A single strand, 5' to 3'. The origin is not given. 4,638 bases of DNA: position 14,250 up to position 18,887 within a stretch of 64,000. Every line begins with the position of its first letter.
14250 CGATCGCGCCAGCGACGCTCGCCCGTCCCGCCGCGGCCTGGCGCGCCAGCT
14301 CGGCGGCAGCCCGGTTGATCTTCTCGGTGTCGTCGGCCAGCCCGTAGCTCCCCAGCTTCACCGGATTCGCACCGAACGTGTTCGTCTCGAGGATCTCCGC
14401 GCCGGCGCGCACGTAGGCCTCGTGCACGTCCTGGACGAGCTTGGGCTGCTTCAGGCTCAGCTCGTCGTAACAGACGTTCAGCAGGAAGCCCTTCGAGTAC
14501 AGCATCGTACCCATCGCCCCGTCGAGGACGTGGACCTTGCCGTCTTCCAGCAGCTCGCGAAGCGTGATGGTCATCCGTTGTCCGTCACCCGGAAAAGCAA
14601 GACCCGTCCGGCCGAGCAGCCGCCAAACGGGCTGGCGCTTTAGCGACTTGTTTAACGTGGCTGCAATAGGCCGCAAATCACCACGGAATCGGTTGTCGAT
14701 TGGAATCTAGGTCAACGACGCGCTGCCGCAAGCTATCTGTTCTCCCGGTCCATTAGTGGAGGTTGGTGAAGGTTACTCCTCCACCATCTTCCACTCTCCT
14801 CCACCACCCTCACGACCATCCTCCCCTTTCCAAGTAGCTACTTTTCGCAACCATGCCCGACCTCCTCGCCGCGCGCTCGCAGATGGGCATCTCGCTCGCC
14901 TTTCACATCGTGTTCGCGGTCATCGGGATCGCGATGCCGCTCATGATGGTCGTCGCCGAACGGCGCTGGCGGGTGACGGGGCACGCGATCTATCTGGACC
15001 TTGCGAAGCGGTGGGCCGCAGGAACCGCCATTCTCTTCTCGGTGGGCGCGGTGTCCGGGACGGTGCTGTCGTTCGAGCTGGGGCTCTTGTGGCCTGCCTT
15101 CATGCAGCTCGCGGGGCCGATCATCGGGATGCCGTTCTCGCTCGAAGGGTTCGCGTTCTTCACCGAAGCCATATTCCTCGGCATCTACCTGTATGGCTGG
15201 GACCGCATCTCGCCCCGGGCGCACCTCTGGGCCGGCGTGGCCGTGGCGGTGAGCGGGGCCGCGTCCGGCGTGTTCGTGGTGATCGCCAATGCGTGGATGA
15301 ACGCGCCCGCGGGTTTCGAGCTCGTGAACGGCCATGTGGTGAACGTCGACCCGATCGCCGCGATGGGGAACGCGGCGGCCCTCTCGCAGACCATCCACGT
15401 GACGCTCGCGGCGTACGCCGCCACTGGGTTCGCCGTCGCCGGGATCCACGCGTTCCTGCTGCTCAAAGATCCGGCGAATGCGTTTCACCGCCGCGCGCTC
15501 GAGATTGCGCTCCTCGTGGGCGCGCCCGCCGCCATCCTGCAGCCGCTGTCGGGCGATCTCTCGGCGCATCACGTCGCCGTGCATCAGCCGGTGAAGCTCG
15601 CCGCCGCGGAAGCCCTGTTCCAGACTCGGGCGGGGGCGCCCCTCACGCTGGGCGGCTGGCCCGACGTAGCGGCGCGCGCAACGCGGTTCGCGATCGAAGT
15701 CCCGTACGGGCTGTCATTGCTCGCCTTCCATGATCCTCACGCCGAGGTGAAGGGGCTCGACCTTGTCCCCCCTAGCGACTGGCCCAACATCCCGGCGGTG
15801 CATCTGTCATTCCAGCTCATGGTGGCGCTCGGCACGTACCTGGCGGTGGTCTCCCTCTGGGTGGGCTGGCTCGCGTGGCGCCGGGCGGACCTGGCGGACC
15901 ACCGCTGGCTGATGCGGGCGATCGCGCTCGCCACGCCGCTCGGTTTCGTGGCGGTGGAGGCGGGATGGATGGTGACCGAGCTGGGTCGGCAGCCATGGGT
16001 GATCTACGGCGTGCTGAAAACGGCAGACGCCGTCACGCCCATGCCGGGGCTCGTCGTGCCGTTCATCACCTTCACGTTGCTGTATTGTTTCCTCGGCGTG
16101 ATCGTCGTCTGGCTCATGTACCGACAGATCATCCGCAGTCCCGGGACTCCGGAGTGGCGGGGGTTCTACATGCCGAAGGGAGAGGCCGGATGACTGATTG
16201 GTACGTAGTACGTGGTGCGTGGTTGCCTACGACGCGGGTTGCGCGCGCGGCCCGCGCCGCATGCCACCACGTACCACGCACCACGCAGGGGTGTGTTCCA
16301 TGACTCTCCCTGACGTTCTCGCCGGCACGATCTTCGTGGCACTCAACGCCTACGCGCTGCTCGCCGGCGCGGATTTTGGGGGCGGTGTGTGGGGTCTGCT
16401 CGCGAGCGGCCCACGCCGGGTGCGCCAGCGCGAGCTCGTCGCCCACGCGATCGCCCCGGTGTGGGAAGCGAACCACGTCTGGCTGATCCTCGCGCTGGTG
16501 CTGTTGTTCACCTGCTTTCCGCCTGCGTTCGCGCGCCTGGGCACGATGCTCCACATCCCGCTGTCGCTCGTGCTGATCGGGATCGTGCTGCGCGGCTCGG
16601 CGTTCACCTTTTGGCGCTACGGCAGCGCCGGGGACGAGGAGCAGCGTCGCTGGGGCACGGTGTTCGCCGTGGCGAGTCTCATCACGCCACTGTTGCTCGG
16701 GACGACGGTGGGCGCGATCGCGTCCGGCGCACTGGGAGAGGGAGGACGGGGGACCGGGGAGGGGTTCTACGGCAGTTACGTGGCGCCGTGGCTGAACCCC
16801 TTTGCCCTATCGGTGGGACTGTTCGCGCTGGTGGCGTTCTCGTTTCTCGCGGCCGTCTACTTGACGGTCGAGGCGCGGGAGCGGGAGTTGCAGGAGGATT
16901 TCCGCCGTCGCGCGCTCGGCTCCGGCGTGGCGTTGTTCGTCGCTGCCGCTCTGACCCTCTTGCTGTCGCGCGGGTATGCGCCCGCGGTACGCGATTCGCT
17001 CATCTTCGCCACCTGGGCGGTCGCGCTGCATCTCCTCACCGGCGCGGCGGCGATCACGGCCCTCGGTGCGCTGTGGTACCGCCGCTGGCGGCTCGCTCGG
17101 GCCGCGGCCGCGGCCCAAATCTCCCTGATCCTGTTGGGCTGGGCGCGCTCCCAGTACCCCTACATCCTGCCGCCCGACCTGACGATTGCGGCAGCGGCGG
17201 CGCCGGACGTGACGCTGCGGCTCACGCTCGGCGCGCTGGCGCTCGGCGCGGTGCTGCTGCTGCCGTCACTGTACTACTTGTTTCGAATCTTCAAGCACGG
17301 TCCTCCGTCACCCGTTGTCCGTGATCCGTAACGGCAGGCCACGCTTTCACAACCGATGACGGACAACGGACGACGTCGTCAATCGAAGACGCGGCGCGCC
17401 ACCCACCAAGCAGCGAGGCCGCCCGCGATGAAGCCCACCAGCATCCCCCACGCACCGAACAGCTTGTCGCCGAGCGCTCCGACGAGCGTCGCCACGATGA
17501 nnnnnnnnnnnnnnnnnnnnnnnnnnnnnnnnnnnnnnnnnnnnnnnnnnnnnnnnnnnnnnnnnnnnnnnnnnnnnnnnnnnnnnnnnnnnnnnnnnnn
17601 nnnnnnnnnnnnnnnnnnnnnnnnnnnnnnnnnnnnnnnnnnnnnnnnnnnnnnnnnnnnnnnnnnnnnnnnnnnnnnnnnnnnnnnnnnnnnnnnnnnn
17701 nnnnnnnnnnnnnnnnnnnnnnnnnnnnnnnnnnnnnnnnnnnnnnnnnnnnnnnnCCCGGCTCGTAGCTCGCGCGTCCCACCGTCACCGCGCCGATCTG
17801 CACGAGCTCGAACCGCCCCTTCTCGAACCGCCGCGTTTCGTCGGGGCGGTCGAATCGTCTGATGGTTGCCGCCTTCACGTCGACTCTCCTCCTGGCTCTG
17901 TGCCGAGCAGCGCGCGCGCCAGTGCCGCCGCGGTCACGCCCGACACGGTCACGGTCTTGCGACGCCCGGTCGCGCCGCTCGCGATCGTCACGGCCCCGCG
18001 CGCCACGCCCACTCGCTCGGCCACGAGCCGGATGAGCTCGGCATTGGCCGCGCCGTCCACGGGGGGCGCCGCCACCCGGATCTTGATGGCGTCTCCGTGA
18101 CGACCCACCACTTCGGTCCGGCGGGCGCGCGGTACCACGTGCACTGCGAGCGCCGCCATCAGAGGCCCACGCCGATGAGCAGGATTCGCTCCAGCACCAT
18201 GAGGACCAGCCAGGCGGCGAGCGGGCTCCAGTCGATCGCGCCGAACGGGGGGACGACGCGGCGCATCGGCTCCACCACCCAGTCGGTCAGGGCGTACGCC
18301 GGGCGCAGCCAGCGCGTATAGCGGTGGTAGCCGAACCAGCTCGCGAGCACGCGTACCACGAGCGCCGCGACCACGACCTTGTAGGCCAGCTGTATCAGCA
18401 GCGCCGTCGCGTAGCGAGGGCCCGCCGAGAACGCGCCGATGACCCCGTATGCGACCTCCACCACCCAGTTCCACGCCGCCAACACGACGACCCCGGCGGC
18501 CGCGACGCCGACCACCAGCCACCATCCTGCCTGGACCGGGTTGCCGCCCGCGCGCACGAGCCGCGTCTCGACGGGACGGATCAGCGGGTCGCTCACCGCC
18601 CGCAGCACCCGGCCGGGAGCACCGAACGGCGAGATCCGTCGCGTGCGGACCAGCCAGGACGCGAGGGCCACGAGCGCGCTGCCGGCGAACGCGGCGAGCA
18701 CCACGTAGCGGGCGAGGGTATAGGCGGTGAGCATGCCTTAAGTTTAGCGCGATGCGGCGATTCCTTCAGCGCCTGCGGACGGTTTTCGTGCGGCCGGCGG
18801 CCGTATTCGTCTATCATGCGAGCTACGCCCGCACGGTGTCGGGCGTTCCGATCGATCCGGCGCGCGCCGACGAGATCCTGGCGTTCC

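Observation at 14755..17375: Several sequence-unrelated repeat families share one architecture, and three of them punctuate the cydAB operon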

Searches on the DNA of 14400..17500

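Call 81: search_rna_families(source=window, start=14400, end=17500, threshold=evalue, max_evalue=1)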
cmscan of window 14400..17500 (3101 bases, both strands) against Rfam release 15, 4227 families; matches with E-value up to 1: 2.
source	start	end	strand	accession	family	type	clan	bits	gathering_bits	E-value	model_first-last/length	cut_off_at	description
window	14620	14694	-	RF00521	SAM_alpha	Cis-reg; riboswitch;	-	53.3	36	1.8e-10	1-79/79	no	Alpha-proteobacteria SAM riboswitch aptamer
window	14630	14690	-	RF01726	SAM-II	Cis-reg; riboswitch;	-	21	44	0.89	1-60/60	no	SAM-II riboswitch aptamer (SAM-II long loop)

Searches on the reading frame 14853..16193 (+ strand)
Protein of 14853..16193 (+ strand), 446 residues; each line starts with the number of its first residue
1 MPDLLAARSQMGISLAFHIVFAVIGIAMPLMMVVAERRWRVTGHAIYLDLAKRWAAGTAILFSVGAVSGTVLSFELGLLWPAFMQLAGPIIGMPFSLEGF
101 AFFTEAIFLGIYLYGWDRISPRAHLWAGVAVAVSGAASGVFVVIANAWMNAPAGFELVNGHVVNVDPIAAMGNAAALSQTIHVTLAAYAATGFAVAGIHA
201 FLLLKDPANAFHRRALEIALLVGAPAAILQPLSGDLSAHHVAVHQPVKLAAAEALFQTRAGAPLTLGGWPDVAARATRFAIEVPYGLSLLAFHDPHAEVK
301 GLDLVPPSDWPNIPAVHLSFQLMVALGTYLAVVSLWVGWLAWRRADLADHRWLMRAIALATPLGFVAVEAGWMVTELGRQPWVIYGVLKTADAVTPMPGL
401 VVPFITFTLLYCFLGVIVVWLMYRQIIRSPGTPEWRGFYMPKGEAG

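Call 14: find_encoding_contigs(protein=window:14853-16193:+, flank=10000, max_places=6)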
Protein window:14853-16193:+ (446 aa): no gene with exactly this product is on record in the collection.
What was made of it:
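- Tried and rejected: find_encoding_contigs for the exact CydA: not on record (call 14).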

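Call 16: find_related_loci(query=window:14853-16193:+, collection=genome_contigs, flank=10000)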
Query window:14853-16193:+ (446 aa) in genome_contigs; peptide patterns used: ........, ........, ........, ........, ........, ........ (x = any residue, [..] = any of these).
453 stretches matched a pattern; 124 encode a relative of the query (tblastn E <= 1e-3); the best 80 are kept; 80 distinct loci.
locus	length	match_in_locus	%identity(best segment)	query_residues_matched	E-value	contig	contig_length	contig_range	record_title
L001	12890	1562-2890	90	3-445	0e+0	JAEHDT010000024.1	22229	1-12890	MAG: Gemmatimonadetes bacterium isolate EFPC_76 k127_1267315, whole genome shotgun sequence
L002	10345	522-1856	87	1-445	0e+0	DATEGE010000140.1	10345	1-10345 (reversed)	MAG TPA_asm: Gemmatimonadales bacterium isolate SMAG_U8777 k141_1476869, whole genome shotgun sequence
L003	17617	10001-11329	89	1-443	0e+0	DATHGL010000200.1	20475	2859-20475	MAG TPA_asm: Gemmatimonadales bacterium isolate SMAG_U12473 k141_156716, whole genome shotgun sequence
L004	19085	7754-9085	87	1-444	0e+0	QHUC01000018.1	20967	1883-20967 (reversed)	MAG: Gemmatimonadetes bacterium isolate AG37 14_0929_12_40cm_scaffold_3844_curated, whole genome shotgun sequence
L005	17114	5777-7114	87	1-446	0e+0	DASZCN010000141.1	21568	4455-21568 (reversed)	MAG TPA_asm: Gemmatimonadales bacterium isolate SMAG_U6443 k141_211130, whole genome shotgun sequence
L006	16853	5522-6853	86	1-444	0e+0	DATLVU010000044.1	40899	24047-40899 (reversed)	MAG TPA_asm: Gemmatimonadales bacterium isolate SMAG_U13200 k141_535122, whole genome shotgun sequence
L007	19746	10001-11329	88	1-443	0e+0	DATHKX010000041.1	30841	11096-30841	MAG TPA_asm: Gemmatimonadales bacterium isolate SMAG_U12591 k141_474873, whole genome shotgun sequence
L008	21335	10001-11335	87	1-445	0e+0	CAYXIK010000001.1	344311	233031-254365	MAG TPA_asm: uncultured Gemmatimonadaceae bacterium isolate binchicken_co185_182 genome assembly, contig: NODE_28_length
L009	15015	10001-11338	87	1-446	0e+0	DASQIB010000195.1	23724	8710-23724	MAG TPA_asm: Gemmatimonadales bacterium isolate SMAG_U11848 k141_74704, whole genome shotgun sequence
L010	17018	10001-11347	85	1-446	0e+0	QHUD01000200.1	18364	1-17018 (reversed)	MAG: Gemmatimonadetes bacterium isolate AG36 14_0927_12_20cm_scaffold_1667_curated, whole genome shotgun sequence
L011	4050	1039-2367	86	1-443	0e+0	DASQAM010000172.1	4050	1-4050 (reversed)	MAG TPA_asm: Gemmatimonadales bacterium isolate SMAG_U11645 k141_572486, whole genome shotgun sequence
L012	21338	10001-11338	84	1-446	0e+0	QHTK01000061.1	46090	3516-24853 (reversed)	MAG: Gemmatimonadetes bacterium isolate AG8 14_1009_05_30cm_scaffold_293_curated, whole genome shotgun sequence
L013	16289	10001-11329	84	1-443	0e+0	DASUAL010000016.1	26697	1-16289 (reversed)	MAG TPA_asm: Gemmatimonadales bacterium isolate SMAG_U2494 k141_228351, whole genome shotgun sequence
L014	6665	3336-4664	82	1-443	0e+0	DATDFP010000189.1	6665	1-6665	MAG TPA_asm: Gemmatimonadales bacterium isolate SMAG_U229 k141_941495, whole genome shotgun sequence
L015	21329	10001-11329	83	1-443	0e+0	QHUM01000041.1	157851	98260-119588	MAG: Gemmatimonadetes bacterium isolate AG28 14_1009_12_30cm_scaffold_18_curated, whole genome shotgun sequence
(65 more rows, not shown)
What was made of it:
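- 14853..16193 (+): cydA (cytochrome bd subunit I), 446 aa. 59-90% identical to CydA of 80 relatives (call 16).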

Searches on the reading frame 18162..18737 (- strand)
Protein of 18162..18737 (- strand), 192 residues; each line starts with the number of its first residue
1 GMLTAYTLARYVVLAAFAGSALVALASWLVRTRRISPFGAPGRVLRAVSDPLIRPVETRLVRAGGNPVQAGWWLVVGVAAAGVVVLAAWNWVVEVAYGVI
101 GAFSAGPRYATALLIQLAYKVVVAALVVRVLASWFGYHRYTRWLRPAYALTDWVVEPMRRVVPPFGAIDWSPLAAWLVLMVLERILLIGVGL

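Call 45: search_protein_families(library=pfam, proteins=[window:18162-18737:-])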
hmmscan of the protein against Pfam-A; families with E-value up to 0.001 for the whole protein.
window:18162-18737:- (192 aa): 1 family
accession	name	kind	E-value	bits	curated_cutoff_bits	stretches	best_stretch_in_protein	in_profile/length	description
PF02325.22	YGGT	-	1.4e-17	64.3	27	1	118-186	3-70/70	YGGT family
